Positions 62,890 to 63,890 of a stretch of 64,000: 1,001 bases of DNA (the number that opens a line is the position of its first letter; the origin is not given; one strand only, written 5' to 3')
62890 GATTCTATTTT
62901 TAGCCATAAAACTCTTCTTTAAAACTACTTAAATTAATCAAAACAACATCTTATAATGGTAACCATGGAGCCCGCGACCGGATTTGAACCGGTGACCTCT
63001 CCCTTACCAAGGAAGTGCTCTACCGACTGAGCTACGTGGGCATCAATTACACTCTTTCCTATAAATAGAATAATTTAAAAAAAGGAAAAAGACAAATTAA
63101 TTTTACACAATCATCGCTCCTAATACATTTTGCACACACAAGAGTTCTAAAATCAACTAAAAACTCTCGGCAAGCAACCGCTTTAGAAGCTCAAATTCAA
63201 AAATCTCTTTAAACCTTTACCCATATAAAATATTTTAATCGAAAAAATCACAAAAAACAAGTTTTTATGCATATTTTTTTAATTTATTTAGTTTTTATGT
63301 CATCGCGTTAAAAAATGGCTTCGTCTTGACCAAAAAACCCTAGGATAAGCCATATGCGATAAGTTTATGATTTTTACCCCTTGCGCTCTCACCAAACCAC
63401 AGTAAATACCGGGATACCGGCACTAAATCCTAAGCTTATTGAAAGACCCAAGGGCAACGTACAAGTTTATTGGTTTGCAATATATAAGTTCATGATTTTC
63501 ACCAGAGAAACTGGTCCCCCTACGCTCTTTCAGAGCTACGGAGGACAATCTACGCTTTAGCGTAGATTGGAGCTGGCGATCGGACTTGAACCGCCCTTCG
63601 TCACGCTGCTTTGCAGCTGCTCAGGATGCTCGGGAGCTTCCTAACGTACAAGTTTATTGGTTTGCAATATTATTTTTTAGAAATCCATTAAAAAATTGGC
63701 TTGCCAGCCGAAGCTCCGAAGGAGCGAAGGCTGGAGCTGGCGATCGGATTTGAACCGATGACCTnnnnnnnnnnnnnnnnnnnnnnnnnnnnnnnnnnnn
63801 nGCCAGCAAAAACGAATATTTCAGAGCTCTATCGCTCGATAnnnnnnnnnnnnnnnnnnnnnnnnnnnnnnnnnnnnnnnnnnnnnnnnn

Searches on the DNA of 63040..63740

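Call 90: search_rna_families(source=window, start=63040, end=63740, threshold=evalue, max_evalue=1, show_alignments=1)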
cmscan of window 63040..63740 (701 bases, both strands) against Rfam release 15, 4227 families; matches with E-value up to 1: 0.
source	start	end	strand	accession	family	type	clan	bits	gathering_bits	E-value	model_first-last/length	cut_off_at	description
